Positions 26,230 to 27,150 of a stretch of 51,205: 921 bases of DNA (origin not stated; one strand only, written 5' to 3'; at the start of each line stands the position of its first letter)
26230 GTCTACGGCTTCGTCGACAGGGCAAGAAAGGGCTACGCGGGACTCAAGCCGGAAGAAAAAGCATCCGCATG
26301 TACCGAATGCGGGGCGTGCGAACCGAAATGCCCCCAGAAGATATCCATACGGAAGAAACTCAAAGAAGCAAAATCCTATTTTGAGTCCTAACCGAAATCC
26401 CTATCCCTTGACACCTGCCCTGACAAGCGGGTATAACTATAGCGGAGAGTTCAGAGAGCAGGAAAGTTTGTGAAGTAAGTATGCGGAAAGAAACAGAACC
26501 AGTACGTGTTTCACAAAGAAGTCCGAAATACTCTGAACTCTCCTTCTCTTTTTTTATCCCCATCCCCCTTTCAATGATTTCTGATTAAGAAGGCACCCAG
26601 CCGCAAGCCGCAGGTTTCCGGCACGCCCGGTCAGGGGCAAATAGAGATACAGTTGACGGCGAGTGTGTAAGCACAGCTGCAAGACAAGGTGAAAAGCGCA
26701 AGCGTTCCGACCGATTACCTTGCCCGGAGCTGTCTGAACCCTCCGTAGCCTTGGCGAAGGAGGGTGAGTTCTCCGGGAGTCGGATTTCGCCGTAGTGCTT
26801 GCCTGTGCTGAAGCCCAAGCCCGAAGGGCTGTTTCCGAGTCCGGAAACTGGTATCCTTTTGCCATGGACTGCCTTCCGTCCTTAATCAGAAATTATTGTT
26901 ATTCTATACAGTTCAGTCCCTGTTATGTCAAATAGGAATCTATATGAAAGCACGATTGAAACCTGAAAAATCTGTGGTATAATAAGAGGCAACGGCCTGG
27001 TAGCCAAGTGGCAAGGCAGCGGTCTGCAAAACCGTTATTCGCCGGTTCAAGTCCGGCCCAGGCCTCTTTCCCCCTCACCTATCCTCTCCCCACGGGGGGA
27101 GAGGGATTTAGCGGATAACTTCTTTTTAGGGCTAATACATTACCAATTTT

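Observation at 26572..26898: Orphan ~327-nt element with nested long-range helices next to tRNA-Cys: candidate unclassified large structured RNA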

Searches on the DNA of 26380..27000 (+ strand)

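Call 4: search_rna_families(source=window, start=26380, end=27000, threshold=evalue, max_evalue=10, show_alignments=3)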
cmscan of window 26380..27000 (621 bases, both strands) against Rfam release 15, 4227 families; matches with E-value up to 10: 4.
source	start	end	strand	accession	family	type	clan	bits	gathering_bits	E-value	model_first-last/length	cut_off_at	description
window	26721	26863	+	RF02178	SMCR2_2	Gene; lncRNA;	-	17.2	55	0.87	1-165/165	no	Smith-Magenis syndrome chromosome region, candidate 2 conserved region 2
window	26478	26529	+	RF01559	DdR1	Gene; snRNA; snoRNA; CD-box;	-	13.9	70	9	1-66/66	no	Dictyostelium snoRNA DdR1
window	26853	26885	-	RF03156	L31-Firmicutes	Cis-reg; leader;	CL00118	13.8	33.3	3.9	1-32/32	no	L31-Firmicutes ribosomal protein leader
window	26439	26564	-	RF00690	MIR408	Gene; miRNA;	-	13.3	64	3.4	1-126/126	no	MIR408 microRNA precursor family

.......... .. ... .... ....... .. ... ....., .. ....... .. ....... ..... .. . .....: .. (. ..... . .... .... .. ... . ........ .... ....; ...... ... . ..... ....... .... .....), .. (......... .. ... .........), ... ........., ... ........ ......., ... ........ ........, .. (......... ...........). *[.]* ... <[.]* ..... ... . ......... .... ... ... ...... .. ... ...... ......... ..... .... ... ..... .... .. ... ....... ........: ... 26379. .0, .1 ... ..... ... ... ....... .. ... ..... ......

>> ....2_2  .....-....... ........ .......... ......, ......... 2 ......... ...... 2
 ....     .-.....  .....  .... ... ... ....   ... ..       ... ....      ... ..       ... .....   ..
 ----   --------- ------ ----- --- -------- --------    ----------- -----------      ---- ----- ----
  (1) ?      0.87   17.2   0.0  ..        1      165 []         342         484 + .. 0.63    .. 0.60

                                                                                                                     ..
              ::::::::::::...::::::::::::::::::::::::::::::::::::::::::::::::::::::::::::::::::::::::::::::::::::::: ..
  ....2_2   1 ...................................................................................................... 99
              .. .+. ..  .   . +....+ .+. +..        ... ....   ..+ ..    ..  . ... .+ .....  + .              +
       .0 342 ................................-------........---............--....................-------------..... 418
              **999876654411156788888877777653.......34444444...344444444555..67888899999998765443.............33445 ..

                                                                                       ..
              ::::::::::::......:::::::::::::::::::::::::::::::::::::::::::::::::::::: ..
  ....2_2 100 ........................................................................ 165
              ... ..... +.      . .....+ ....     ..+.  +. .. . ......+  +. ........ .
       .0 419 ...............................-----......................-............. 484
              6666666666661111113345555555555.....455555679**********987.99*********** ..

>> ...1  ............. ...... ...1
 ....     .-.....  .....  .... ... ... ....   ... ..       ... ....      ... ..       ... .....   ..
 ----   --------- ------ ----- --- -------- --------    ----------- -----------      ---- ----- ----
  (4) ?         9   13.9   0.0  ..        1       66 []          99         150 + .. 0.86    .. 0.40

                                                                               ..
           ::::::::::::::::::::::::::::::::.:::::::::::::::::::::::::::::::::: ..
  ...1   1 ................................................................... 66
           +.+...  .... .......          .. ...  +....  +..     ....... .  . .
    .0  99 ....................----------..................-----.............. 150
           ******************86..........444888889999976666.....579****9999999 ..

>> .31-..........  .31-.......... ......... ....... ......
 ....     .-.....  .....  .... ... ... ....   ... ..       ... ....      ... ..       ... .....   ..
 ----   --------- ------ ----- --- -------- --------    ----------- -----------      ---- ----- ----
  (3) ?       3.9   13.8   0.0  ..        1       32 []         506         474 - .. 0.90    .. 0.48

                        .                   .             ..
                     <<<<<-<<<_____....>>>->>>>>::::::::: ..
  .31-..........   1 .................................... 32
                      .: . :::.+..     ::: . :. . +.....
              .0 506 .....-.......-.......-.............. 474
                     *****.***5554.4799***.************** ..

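Call 25: search_dna_similar(query=window:26560-26910:+, collection=phages, mode=distant, max_evalue=1)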
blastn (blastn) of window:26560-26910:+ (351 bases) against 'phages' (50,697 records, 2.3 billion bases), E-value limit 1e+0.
No match.

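Call 26: search_dna_similar(query=window:26560-26910:+, collection=plasmids, mode=distant, max_evalue=1)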
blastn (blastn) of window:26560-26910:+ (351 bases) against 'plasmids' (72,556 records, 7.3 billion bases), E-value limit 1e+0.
Records with a match: 1; places in all: 1; records where one place covers at least 80% of the query: 0.
Best place of each record, by identity: 95-99% 1.
By first word of the organism name: Rhizobium 1.
By predicted mobility (MOB-suite, as given by PLSDB): conjugative 1.
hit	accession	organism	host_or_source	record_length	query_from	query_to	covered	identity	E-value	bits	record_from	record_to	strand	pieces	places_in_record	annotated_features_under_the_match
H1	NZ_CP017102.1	Rhizobium gallicum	Phaseolus vulgaris,Whole ...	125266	40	67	8%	96.4%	3e-2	47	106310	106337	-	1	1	acetyl/propionyl/methylcrotonyl-CoA carboxylase subunit alpha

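Call 76: search_rna_families(source=window, start=26438, end=26562, threshold=evalue, max_evalue=10, show_alignments=2)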
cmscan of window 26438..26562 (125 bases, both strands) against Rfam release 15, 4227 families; matches with E-value up to 10: 2.
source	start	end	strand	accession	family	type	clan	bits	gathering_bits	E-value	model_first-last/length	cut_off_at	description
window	26450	26503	+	RF02765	Ysr209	Gene; sRNA;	-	15.3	59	1.4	1-46/46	no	Yersinia sRNA 209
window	26478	26529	+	RF01559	DdR1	Gene; snRNA; snoRNA; CD-box;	-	13.9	70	1.8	1-66/66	no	Dictyostelium snoRNA DdR1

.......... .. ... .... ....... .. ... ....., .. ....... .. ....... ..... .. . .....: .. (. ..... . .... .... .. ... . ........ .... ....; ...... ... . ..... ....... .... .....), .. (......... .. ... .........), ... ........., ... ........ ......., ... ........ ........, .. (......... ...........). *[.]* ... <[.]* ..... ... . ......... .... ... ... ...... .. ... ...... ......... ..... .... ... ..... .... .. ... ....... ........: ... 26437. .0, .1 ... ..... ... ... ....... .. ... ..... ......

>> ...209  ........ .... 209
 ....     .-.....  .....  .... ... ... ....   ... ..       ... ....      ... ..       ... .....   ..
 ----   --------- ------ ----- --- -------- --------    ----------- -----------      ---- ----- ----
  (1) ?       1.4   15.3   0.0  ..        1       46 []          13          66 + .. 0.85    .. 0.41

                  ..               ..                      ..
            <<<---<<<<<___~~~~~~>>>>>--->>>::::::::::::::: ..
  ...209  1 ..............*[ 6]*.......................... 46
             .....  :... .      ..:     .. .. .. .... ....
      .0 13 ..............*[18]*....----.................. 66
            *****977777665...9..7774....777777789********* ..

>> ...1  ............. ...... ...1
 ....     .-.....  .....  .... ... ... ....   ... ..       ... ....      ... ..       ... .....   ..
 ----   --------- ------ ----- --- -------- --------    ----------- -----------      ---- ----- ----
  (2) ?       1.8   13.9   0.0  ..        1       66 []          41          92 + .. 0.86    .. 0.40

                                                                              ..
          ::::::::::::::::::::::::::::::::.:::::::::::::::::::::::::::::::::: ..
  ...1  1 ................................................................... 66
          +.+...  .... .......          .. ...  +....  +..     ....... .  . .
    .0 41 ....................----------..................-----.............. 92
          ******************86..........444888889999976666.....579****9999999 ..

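Call 101: search_rna_families(source=L023, start=1560, end=1950, threshold=evalue, max_evalue=10)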
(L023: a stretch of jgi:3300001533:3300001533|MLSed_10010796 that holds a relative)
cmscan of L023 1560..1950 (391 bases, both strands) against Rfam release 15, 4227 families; matches with E-value up to 10: 1.
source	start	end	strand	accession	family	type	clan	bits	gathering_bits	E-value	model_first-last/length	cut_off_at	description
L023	1731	1803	-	RF01516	v-snoRNA-1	Gene; snRNA; snoRNA; CD-box;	-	15.8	75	0.93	1-65/65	no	Human herpesvirus 1 small nucleolar RNA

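Call 106: build_rna_model(alignment_id=A6, structure=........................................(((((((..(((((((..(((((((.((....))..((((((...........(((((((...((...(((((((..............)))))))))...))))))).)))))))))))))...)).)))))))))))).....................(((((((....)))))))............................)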
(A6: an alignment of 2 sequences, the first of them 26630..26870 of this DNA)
Model R1 built from alignment A6 (2 sequences, 247 columns); structure: as given.
model positions 247; base pairs 52; branch points 2; effective number of sequences 1.07; information 0.59 bits per position. Calibrated on 0.2 Mb of random sequence (short: E-values are rough).
structure used (alignment columns):
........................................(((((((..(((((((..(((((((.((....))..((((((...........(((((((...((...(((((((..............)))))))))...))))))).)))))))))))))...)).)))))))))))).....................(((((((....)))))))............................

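Call 107: search_with_rna_model(model_id=R1, sources=[window, L001, L002, L003, L007, L008, L009, L010, L011, L012, L013, L014, L015, L016, L017, L018, L019, L020, L021, L022, L023], max_evalue=10)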
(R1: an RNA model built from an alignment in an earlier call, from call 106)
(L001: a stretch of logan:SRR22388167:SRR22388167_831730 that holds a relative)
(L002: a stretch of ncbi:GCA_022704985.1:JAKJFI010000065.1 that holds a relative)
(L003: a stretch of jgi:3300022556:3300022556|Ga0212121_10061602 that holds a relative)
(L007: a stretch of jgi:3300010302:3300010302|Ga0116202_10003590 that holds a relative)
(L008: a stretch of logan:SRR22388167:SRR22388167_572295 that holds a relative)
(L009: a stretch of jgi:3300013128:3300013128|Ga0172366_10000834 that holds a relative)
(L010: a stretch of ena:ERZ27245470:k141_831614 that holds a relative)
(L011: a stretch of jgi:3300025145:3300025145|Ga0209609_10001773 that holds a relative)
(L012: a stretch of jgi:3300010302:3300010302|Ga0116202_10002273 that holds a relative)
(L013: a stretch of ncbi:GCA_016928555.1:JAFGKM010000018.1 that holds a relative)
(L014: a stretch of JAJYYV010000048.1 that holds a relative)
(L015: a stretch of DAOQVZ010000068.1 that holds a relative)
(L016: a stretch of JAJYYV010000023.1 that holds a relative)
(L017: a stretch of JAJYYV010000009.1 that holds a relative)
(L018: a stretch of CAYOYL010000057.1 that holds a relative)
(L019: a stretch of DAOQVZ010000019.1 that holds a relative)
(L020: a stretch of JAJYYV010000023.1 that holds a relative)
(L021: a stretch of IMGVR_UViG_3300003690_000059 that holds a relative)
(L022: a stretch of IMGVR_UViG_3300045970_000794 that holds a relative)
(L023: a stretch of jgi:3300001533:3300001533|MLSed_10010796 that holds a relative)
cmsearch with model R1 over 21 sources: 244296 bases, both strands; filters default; matches with E-value up to 10: 11.
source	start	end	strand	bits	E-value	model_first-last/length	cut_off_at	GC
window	26630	26870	+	291.2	8e-83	1-247/247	no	0.56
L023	1645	1878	-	268.4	3.2e-76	1-247/247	no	0.5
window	26723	26777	-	15.8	0.0051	94-148/247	no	0.65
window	26831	26856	-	7.7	1.2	194-219/247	no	0.54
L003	1562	1614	-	6.8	2.1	1-247/247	no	0.45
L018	3839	3904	+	5.8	4.2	1-247/247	no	0.39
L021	8369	8431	-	5.5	5.2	1-247/247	no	0.44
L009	9857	9878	-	4.8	7.9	112-133/247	no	0.45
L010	9381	9402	-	4.8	7.9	112-133/247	no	0.45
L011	7679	7700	-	4.8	7.9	112-133/247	no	0.45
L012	6413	6434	-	4.8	7.9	112-133/247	no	0.45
